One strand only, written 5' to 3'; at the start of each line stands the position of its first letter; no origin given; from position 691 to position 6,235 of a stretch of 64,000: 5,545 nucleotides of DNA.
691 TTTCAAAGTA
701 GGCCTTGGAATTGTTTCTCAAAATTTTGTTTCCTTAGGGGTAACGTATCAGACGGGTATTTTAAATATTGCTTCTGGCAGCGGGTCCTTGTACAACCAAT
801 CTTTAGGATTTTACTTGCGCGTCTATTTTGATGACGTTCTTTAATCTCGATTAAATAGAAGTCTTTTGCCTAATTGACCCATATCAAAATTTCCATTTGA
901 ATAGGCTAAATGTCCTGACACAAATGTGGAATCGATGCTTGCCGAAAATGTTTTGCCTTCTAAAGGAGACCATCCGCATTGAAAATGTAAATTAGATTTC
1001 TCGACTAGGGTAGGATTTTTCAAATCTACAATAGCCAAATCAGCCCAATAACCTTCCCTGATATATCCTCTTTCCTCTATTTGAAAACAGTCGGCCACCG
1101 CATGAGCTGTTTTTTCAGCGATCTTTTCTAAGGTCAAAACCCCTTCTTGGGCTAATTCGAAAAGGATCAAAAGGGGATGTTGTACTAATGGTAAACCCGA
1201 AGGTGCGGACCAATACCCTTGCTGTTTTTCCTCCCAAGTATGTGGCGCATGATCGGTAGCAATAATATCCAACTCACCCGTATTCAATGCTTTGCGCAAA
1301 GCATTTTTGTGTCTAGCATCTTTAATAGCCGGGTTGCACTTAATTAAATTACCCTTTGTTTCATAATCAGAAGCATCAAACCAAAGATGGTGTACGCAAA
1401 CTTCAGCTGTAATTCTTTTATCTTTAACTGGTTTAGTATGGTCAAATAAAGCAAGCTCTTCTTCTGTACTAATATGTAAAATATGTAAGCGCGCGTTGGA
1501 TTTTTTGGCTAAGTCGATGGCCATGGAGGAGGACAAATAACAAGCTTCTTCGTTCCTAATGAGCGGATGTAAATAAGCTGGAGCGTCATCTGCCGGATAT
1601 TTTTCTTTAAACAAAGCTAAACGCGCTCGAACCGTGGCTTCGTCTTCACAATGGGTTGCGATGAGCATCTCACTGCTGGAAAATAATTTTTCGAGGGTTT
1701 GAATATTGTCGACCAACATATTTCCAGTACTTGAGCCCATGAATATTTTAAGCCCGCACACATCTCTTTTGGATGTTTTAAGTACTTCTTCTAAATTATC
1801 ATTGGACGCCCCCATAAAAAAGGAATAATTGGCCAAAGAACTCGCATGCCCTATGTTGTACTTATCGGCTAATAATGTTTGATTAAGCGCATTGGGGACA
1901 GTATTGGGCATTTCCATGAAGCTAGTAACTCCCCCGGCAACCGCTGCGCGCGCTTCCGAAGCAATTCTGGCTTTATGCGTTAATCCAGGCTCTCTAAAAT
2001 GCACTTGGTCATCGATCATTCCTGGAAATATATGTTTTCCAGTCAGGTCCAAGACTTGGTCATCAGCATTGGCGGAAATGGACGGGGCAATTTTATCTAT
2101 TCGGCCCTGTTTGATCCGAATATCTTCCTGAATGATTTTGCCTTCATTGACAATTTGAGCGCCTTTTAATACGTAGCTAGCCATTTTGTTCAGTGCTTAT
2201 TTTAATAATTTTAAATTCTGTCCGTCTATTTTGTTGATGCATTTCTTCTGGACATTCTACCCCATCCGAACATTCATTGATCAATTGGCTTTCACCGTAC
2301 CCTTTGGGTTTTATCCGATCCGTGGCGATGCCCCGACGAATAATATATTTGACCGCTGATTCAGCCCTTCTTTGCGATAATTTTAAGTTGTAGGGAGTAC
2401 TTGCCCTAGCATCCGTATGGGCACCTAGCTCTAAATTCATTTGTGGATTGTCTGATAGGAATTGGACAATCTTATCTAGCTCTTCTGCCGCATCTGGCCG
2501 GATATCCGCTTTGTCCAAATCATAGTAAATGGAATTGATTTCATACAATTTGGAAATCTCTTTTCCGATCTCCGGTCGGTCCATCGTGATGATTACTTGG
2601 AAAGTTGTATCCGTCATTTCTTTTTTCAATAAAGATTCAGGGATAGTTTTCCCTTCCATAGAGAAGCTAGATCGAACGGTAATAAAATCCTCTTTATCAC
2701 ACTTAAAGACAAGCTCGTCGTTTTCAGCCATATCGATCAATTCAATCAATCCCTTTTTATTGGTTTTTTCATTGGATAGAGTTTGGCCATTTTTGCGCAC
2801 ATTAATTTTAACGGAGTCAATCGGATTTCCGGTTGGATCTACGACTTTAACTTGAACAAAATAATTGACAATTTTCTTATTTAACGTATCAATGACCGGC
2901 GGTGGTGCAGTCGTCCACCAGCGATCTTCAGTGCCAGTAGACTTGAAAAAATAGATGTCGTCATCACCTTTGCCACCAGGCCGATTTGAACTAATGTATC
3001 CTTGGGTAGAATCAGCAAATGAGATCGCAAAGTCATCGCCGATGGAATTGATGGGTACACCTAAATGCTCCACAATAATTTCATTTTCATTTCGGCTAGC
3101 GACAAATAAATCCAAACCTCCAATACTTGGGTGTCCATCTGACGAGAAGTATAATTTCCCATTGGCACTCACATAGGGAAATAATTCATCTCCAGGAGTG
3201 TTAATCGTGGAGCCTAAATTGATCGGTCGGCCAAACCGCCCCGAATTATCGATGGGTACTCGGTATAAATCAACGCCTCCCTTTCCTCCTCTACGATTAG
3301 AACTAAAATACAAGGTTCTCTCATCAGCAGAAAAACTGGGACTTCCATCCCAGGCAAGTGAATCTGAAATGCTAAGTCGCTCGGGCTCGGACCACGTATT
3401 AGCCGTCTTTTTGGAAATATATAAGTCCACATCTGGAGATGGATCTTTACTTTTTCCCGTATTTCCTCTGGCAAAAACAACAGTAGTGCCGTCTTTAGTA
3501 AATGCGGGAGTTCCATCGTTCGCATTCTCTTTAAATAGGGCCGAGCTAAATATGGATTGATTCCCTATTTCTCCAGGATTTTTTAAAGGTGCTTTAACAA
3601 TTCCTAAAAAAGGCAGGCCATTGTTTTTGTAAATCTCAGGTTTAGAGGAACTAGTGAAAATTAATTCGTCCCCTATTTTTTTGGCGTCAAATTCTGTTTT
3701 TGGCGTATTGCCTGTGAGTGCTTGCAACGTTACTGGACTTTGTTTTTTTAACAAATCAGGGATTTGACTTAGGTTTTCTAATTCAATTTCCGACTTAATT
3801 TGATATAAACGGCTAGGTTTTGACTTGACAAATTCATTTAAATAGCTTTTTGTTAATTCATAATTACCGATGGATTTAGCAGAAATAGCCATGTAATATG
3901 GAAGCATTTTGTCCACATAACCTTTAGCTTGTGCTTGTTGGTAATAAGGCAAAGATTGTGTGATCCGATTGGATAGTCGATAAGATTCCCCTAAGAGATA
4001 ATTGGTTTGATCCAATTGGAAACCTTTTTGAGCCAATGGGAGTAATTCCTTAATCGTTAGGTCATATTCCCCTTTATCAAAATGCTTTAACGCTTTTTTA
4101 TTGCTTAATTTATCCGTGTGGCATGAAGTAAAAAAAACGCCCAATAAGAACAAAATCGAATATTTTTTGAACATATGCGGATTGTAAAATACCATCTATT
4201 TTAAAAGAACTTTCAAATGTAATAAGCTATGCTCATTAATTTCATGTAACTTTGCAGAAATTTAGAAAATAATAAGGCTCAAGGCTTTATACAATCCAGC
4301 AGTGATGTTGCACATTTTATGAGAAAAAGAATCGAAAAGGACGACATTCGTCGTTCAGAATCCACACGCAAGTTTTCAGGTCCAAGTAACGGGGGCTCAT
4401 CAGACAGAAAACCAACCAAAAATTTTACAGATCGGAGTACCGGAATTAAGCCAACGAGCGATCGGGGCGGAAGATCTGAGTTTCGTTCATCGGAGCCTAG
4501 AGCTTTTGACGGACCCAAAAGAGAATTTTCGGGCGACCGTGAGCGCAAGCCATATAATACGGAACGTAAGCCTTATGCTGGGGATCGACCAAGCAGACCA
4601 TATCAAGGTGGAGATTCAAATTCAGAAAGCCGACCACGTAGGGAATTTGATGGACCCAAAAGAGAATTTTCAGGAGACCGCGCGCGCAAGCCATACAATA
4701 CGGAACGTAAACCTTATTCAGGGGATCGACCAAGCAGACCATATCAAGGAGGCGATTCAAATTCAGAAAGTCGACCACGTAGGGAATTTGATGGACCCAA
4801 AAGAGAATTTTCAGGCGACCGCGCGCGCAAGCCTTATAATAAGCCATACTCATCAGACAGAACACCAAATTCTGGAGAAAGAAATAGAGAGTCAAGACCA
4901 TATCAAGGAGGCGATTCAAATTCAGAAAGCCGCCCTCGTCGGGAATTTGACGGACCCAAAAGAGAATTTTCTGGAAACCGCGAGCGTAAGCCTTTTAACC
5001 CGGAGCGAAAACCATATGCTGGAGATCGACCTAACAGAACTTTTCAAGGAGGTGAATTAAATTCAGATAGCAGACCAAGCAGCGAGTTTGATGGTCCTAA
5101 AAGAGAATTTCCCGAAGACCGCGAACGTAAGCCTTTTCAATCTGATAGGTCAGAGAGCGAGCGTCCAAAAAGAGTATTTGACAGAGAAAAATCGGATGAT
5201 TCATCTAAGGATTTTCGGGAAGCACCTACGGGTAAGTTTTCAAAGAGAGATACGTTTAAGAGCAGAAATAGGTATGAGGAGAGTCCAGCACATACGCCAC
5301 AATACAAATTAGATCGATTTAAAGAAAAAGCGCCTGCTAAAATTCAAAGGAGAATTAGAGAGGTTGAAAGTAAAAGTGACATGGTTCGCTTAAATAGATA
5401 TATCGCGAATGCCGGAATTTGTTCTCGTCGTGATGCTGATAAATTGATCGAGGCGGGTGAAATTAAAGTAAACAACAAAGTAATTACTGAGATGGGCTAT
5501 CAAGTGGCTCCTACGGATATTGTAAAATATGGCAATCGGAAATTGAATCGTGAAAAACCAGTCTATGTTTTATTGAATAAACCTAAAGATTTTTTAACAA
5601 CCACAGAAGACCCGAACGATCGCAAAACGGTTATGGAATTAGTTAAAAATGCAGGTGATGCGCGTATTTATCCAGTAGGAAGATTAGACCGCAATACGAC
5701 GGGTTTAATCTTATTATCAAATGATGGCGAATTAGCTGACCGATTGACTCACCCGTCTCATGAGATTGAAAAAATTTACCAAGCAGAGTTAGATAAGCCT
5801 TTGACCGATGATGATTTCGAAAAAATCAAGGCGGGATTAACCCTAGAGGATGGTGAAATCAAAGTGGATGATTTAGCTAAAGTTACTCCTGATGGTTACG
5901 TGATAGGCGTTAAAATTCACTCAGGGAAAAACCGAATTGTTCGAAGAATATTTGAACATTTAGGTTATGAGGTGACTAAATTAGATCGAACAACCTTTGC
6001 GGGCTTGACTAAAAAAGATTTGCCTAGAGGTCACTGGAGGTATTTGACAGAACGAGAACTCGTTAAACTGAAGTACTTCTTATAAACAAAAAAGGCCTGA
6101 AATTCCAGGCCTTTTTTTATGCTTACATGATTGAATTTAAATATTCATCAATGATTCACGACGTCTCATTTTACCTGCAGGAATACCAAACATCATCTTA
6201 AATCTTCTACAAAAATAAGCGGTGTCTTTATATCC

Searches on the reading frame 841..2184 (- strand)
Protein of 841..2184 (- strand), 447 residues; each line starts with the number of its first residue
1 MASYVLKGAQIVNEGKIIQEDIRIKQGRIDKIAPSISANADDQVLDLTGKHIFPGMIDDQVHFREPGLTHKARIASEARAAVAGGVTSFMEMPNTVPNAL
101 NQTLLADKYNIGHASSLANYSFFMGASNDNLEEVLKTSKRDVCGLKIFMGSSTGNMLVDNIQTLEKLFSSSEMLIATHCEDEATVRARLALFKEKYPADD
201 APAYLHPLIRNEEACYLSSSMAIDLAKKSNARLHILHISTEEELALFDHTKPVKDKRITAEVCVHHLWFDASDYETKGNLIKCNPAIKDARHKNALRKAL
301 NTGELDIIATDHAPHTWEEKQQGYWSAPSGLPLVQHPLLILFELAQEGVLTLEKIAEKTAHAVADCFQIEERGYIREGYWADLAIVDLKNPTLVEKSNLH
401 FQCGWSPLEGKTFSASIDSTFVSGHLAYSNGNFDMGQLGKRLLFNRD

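Call 73: search_protein_families(library=pfam, proteins=[window:841-2184:-], max_evalue=0.00001)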
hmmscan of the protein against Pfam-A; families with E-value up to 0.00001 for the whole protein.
window:841-2184:- (447 aa): 2 families
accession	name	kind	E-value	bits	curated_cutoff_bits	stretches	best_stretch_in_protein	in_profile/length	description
PF01979.26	Amidohydro_1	-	1.6e-15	57.7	25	1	52-426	2-344/345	Amidohydrolase family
PF07969.17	Amidohydro_3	-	1.1e-06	28.9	29.7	0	345-400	402-457/472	Amidohydrolase family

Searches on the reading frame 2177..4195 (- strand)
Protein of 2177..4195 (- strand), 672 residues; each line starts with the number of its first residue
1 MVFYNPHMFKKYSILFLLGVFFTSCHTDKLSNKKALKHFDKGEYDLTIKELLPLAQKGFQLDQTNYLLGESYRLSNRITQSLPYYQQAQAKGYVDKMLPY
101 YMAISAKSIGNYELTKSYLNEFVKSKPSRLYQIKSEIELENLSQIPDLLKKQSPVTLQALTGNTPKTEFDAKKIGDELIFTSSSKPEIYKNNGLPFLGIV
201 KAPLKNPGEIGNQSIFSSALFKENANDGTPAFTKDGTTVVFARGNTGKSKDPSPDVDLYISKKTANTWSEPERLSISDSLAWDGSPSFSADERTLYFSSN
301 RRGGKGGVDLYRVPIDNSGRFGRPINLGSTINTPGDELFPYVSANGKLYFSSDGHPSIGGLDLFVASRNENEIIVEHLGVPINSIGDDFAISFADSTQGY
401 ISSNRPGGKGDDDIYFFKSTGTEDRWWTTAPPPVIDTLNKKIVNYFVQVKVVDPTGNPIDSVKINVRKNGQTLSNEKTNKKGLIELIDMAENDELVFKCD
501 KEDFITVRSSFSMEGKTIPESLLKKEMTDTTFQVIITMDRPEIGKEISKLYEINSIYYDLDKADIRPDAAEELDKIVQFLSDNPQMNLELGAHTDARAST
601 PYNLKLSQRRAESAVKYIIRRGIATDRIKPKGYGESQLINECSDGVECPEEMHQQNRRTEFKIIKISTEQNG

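Call 73: search_protein_families(library=pfam, proteins=[window:2177-4195:-], max_evalue=0.00001)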
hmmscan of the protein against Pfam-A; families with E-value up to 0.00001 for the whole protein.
window:2177-4195:- (672 aa): 2 families
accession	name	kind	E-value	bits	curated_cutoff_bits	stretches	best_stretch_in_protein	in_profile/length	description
PF07676.18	PD40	-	1.1e-17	63.9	20.9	1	331-365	5-38/38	WD40-like Beta Propeller Repeat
PF00691.25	OmpA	-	1.4e-17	64.2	27.2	1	557-646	1-92/98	OmpA family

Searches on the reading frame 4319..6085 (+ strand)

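Call 73: search_protein_families(library=pfam, proteins=[window:4319-6085:+], max_evalue=0.00001)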
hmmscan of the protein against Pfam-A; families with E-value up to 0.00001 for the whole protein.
window:4319-6085:+ (588 aa): 2 families
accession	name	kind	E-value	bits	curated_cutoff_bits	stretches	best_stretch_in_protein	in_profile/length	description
PF00849.27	PseudoU_synth_2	-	9.2e-24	84.8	26.8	1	416-547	2-152/152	RNA pseudouridylate synthase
PF01479.30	S4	-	5.6e-11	42.4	22.8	1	356-402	1-48/48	S4 domain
